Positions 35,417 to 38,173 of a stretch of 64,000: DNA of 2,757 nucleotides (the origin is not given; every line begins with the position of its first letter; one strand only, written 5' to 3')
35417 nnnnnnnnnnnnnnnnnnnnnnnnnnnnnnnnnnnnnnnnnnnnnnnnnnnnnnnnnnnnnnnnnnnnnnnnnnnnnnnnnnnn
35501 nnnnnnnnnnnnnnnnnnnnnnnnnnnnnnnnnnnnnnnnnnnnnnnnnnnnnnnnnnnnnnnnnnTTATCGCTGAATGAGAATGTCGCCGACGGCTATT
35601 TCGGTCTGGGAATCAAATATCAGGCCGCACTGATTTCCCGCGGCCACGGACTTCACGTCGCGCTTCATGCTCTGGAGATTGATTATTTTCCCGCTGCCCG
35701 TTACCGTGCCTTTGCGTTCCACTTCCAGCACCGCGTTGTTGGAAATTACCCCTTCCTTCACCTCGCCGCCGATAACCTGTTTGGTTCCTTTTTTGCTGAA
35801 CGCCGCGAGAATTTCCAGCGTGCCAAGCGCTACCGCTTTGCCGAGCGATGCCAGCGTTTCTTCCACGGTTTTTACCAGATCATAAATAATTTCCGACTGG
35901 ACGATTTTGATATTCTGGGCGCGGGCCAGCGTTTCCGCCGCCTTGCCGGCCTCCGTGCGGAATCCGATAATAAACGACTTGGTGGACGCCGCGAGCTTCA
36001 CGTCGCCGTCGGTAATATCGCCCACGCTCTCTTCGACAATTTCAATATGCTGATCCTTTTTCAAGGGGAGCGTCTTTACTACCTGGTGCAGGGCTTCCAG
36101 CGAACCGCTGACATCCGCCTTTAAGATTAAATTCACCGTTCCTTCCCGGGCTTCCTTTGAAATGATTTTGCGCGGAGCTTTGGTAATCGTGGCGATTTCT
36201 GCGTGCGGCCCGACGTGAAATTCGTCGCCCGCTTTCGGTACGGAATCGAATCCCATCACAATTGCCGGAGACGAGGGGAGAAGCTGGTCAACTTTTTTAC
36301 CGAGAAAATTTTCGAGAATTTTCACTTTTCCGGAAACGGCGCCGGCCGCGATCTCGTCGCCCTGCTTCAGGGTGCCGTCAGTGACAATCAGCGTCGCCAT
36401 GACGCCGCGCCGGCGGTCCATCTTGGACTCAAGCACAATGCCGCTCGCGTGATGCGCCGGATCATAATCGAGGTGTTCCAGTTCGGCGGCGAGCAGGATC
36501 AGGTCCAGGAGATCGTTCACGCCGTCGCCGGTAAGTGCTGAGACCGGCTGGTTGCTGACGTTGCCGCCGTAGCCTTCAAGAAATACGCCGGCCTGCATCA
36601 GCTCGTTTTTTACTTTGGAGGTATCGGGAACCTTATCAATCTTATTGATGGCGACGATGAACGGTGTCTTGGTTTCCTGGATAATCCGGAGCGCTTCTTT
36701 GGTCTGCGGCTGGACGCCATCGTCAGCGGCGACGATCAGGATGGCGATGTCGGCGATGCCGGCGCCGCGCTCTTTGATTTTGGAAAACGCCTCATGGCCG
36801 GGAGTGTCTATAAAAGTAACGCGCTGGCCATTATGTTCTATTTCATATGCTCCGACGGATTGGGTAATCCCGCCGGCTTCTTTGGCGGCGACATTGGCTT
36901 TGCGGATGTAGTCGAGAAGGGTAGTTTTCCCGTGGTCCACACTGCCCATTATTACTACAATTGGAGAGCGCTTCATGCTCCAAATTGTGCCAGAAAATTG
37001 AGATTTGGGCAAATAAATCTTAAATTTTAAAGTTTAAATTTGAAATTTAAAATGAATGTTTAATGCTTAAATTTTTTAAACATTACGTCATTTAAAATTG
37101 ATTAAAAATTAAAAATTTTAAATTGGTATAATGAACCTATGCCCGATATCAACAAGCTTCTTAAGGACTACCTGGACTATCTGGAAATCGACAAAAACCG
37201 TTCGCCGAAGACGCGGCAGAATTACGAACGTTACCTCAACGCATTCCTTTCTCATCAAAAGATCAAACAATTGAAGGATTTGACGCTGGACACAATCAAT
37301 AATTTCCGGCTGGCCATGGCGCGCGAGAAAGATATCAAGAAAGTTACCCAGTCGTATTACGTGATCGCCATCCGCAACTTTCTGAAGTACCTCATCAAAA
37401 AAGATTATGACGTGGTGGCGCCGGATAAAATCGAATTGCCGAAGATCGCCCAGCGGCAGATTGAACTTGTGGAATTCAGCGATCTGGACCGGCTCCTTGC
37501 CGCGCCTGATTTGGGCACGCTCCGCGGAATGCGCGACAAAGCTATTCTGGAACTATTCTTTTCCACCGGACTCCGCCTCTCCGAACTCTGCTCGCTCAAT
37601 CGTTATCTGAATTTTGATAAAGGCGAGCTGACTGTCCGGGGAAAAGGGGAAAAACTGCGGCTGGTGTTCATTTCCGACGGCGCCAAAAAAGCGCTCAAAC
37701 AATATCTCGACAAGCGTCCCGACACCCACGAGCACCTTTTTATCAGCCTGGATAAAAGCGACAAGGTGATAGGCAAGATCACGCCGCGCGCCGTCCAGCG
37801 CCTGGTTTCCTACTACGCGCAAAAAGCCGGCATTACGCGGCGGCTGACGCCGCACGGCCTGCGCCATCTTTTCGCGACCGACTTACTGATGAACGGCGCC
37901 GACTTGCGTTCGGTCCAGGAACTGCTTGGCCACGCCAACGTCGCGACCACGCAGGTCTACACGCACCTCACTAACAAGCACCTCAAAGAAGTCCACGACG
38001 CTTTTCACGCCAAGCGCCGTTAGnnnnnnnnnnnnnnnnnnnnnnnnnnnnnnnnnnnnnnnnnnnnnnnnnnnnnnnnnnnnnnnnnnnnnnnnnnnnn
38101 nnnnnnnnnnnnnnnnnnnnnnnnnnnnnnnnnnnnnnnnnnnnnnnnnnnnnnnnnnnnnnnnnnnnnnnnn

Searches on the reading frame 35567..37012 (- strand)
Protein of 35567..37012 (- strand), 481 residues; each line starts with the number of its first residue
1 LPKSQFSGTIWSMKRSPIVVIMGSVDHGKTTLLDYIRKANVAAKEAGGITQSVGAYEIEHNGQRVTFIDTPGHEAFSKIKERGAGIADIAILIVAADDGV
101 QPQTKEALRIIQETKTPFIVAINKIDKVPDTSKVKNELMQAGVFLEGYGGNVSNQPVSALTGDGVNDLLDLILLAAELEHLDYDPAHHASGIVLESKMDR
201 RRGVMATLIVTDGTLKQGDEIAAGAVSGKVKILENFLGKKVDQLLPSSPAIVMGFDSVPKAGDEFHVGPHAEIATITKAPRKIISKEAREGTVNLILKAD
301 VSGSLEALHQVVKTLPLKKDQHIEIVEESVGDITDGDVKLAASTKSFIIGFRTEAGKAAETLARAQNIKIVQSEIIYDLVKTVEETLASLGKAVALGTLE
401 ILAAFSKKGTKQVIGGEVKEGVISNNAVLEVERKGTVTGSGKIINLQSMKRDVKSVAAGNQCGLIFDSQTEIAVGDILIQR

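Call 71: search_protein_families(library=pfam, proteins=[window:35567-37012:-], max_evalue=1)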
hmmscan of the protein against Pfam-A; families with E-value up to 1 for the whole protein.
window:35567-37012:- (481 aa): 17 families
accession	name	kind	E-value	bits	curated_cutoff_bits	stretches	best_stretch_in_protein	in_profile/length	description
PF00009.33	GTP_EFTU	-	7.7e-38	130.4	26.5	1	15-173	2-183/188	Elongation factor Tu GTP binding domain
PF11987.13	IF-2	-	1.8e-24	86.3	27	1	288-384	22-117/117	Translation-initiation factor 2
PF22042.2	EF-G_D2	-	6.1e-18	65.1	27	1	189-267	2-83/84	Elongation factor G domain 2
PF01926.29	MMR_HSR1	-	3.1e-13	50.3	21.9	1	19-124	2-113/113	50S ribosome-binding GTPase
PF03144.31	GTP_EFTU_D2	-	2.6e-07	31.4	30.3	2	412-478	2-72/73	Elongation factor Tu domain 2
PF09439.16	SRPRB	-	4.7e-05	23.3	25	1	15-102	2-86/178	Signal recognition particle receptor beta subunit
PF02421.24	FeoB_N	-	8.7e-05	22.5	27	1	19-131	3-121/156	Ferrous iron transport protein B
PF08477.19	Roc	-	0.00018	22.1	27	1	19-126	2-119/119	Ras of Complex, Roc, domain of DAPkinase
PF10662.15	PduV-EutP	-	0.00062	20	21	1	19-143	4-120/143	Ethanolamine utilisation - propanediol utilisation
PF00071.28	Ras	-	0.0029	17.7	21.6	1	19-138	2-126/162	Ras family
PF00350.29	Dynamin_N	-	0.0052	17.3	27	1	19-52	1-34/168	Dynamin family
PF03193.22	RsgA_GTPase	-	0.0065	16.7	30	0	88-139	24-80/174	RsgA GTPase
PF14578.12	GTP_EFTU_D4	-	0.022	15.1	23.8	1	400-478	6-85/86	Elongation factor Tu domain 4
PF02492.25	cobW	-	0.086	12.9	20.7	0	17-59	1-43/180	CobW/HypB/UreG, nucleotide-binding domain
PF13555.12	AAA_29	-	0.13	12.5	27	1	6-36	12-42/61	P-loop containing region of AAA domain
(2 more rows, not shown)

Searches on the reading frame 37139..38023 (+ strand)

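Call 71: search_protein_families(library=pfam, proteins=[window:37139-38023:+], max_evalue=1)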
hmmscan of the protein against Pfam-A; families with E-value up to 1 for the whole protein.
window:37139-38023:+ (294 aa): 6 families
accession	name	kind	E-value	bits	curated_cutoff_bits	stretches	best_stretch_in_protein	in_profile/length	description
PF00589.27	Phage_integrase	-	1.2e-40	139.6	27.1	1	112-280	4-171/172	Phage integrase family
PF02899.23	Phage_int_SAM_1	-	1.1e-11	45.3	22.3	1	8-88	1-82/83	Phage integrase, N-terminal SAM-like domain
PF13495.12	Phage_int_SAM_4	-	5.4e-07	30.4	27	1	7-90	1-83/85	Phage integrase, N-terminal SAM-like domain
PF13102.12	Phage_int_SAM_5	-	8.2e-06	26.6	22.3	1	17-90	13-87/98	Phage integrase SAM-like domain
PF12907.13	zf-met2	-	0.057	14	27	1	269-289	14-35/38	Zinc-binding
PF22161.1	Mre11_C_bact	-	0.29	11.6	27.4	0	186-205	17-36/47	Mre11 C-terminal domain, bacteria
